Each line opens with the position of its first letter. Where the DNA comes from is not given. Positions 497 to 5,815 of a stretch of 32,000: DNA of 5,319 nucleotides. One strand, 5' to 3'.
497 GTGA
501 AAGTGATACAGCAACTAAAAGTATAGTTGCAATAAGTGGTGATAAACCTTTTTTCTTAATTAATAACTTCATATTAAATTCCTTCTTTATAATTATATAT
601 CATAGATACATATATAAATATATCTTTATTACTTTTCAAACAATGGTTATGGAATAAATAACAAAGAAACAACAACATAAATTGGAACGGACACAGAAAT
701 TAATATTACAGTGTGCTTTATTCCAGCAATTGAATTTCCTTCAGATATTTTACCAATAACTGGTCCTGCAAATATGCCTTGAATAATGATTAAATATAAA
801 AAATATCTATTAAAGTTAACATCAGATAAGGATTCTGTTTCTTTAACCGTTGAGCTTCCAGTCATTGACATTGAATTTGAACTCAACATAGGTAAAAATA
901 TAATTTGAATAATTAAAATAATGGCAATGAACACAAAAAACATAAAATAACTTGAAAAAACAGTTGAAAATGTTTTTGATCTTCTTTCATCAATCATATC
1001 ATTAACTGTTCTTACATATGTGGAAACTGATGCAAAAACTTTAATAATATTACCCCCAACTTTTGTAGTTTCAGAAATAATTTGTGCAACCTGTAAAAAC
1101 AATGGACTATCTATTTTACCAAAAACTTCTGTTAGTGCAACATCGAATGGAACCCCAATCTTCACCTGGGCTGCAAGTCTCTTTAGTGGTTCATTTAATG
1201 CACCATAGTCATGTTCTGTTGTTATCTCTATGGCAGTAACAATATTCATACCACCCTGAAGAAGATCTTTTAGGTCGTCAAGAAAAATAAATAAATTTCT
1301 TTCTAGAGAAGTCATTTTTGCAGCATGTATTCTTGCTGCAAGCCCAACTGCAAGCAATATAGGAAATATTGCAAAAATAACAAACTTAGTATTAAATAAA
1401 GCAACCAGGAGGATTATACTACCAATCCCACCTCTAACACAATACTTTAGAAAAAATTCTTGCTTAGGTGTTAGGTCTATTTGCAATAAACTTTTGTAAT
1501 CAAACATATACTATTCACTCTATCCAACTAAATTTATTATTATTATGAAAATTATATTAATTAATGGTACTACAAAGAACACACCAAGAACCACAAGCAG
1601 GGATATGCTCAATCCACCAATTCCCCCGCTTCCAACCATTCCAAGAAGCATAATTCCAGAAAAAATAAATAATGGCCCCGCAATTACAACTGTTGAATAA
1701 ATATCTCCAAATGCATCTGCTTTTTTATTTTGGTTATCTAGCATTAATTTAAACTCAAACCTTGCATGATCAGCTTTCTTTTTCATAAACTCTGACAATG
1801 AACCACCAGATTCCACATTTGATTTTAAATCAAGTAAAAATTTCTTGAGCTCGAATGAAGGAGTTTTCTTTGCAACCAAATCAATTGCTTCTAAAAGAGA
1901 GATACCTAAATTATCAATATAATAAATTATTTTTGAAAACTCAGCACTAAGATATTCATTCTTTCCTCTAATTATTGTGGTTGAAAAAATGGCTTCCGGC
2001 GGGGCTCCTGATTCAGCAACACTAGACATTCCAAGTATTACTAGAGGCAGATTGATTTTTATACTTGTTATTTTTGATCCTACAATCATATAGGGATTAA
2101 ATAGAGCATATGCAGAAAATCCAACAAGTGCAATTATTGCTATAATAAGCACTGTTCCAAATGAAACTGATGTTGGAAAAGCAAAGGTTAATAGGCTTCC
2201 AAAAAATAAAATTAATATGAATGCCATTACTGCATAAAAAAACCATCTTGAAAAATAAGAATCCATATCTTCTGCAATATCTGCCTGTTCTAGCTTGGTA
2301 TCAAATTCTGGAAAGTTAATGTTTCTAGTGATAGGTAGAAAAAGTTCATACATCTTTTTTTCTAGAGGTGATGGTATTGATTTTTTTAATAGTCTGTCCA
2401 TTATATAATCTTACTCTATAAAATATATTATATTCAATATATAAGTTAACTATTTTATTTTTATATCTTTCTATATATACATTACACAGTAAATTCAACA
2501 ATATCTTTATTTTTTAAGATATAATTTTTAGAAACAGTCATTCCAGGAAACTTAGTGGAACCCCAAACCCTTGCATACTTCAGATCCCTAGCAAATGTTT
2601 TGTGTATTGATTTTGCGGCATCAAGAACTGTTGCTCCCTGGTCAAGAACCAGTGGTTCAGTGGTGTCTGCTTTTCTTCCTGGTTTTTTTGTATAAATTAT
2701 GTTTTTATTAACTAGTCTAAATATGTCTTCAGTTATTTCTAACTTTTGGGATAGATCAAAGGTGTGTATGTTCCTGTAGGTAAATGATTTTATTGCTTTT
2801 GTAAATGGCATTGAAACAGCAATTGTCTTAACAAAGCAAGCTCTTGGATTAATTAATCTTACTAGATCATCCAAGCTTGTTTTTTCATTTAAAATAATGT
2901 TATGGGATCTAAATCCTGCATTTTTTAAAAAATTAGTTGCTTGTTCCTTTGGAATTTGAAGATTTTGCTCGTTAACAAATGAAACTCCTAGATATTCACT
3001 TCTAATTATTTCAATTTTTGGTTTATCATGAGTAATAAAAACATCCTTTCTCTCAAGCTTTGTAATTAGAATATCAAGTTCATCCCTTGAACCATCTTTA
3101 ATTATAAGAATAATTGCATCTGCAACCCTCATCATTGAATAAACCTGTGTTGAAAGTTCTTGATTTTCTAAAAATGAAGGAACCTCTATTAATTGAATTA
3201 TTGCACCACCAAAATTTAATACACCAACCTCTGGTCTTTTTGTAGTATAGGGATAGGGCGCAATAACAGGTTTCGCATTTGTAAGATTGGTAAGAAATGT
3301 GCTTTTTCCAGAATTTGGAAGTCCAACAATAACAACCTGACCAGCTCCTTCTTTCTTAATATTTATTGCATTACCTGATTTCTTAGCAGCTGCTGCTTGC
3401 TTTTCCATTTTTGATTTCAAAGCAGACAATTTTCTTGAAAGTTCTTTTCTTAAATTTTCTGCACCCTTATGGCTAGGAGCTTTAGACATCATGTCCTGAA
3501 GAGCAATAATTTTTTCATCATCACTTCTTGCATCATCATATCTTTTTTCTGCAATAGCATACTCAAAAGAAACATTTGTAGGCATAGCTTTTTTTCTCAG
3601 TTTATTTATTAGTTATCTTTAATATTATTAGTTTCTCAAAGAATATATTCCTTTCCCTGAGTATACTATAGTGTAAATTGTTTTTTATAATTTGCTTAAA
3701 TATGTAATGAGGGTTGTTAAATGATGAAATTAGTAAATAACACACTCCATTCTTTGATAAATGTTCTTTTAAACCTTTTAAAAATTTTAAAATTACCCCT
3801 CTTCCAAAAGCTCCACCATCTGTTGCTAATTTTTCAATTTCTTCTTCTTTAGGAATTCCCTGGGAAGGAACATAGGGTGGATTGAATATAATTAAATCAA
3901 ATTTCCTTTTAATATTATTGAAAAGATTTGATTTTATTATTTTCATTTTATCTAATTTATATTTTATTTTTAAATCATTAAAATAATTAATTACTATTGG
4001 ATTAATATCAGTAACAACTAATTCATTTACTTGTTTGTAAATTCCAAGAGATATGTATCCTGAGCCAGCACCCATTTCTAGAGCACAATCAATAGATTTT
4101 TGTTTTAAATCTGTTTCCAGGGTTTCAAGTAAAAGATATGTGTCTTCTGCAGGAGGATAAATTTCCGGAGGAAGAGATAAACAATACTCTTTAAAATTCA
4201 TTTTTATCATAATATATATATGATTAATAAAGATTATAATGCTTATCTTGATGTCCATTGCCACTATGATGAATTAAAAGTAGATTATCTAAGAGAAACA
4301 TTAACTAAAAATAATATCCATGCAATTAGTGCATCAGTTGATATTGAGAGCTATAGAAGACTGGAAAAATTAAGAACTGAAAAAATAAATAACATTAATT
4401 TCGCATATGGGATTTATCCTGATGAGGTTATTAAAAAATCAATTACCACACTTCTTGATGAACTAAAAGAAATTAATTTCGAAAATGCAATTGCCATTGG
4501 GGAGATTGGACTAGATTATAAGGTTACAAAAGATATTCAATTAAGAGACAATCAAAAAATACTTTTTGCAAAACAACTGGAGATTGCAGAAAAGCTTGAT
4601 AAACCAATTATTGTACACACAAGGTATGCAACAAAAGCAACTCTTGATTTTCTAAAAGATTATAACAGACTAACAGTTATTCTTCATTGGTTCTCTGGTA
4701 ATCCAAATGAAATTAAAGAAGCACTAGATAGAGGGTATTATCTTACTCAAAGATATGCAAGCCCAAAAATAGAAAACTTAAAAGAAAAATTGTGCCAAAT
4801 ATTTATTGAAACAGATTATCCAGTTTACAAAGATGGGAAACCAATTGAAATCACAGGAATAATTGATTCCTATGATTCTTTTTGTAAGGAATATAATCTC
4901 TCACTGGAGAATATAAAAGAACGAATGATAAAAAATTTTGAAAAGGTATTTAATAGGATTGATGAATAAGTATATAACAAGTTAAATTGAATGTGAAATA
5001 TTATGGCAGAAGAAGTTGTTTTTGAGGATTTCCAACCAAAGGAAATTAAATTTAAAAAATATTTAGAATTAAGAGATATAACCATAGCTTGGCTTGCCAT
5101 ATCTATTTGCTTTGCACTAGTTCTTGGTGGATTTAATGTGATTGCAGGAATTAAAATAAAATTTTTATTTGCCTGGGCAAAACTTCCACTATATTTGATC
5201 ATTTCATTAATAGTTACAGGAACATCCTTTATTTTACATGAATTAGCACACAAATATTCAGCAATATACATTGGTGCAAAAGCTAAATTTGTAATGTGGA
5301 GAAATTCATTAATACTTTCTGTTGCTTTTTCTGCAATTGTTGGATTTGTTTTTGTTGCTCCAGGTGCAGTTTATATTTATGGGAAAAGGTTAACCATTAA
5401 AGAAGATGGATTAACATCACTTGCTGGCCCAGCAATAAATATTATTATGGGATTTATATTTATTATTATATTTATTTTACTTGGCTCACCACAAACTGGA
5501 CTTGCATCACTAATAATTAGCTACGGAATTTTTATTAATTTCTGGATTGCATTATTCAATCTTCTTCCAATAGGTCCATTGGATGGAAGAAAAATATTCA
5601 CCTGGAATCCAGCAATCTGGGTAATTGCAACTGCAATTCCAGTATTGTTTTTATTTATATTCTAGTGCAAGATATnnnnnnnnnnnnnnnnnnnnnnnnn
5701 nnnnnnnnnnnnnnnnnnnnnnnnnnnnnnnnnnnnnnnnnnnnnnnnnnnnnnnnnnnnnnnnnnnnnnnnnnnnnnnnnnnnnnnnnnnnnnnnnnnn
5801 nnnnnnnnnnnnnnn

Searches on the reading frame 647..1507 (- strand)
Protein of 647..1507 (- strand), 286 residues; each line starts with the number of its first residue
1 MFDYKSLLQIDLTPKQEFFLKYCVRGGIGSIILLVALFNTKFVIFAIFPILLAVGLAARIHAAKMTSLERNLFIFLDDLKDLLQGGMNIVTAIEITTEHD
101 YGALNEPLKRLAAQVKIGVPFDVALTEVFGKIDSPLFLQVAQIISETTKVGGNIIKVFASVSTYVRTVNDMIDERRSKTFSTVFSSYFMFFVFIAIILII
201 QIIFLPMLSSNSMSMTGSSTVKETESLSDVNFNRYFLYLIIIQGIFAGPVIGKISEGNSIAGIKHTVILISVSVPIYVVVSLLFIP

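Call 64: search_protein_families(library=pfam, proteins=[window:647-1507:-], max_evalue=0.001)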
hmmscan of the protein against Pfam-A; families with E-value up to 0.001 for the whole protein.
window:647-1507:- (286 aa): 1 family
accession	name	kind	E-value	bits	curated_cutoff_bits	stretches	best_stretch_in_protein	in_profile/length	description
PF00482.28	T2SSF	-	1.3e-15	57.9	25.2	1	75-200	1-123/125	Type II secretion system (T2SS), protein F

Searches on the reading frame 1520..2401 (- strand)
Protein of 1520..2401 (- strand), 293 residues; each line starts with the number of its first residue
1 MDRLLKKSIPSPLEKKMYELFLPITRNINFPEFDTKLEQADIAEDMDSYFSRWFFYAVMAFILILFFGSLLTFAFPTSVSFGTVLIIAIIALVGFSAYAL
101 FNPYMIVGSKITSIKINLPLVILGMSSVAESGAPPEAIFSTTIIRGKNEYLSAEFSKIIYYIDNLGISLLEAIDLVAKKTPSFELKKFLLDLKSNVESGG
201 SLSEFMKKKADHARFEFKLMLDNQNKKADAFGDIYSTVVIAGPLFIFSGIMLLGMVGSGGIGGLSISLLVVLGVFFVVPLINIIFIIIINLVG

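Call 64: search_protein_families(library=pfam, proteins=[window:1520-2401:-], max_evalue=0.001)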
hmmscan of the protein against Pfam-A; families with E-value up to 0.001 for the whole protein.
window:1520-2401:- (293 aa): 1 family
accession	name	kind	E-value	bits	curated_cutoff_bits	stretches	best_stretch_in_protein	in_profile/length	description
PF00482.28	T2SSF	-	1e-10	42.1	25.2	1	125-247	5-122/125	Type II secretion system (T2SS), protein F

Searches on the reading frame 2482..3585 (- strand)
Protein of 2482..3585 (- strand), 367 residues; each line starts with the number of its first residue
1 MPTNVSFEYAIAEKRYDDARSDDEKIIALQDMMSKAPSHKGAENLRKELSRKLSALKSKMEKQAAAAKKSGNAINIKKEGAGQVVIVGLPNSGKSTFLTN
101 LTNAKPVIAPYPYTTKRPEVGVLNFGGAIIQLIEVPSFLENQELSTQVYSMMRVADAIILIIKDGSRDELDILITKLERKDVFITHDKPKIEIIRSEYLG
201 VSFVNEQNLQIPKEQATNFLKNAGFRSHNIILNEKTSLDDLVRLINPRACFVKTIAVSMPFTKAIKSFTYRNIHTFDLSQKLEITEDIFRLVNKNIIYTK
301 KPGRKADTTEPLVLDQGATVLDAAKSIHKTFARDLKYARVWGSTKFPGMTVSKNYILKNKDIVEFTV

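Call 64: search_protein_families(library=pfam, proteins=[window:2482-3585:-], max_evalue=0.001)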
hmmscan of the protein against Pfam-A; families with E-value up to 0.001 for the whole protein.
window:2482-3585:- (367 aa): 3 families
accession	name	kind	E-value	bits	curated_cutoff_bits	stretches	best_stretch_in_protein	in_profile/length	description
PF01926.29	MMR_HSR1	-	4.7e-16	59.4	21.9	1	83-178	1-100/113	50S ribosome-binding GTPase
PF02824.27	TGS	-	2.4e-13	50.4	22.2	1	297-365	3-58/60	TGS domain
PF02421.24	FeoB_N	-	2.9e-06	27.3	27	1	83-141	2-60/156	Ferrous iron transport protein B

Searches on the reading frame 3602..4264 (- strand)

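Call 64: search_protein_families(library=pfam, proteins=[window:3602-4264:-], max_evalue=0.001)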
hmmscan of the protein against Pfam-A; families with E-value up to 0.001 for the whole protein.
window:3602-4264:- (220 aa): 3 families
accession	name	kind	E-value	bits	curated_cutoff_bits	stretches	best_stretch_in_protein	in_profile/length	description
PF05175.20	MTS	-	5.4e-13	49.4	23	1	42-135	20-112/170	Methyltransferase small domain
PF07669.17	Eco57I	-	8.8e-06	26.4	25.3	1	100-179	50-134/171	Eco57I restriction-modification methylase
PF13847.12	Methyltransf_31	-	3.3e-05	24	27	1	61-153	7-107/145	Methyltransferase domain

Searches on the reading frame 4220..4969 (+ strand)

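Call 64: search_protein_families(library=pfam, proteins=[window:4220-4969:+], max_evalue=0.001)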
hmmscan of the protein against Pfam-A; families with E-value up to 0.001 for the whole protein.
window:4220-4969:+ (249 aa): 1 family
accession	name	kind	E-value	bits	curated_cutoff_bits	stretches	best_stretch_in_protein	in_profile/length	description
PF01026.27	TatD_DNase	-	2.3e-39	135.8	27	1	11-245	2-253/253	TatD related DNase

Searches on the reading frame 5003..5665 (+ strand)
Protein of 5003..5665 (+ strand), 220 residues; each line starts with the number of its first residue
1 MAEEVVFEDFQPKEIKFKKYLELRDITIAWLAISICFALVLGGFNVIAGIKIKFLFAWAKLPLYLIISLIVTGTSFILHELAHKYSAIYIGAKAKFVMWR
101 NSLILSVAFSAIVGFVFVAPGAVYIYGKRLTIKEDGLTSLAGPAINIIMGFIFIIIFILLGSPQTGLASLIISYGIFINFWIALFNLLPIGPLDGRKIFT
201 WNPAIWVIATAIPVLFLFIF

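Call 64: search_protein_families(library=pfam, proteins=[window:5003-5665:+], max_evalue=0.001)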
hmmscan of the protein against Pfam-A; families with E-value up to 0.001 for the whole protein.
window:5003-5665:+ (220 aa): 1 family
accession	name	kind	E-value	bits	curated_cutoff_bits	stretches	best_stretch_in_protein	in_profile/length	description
PF02163.28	Peptidase_M50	-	3.9e-10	39.9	27.2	2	169-199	160-190/221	Peptidase family M50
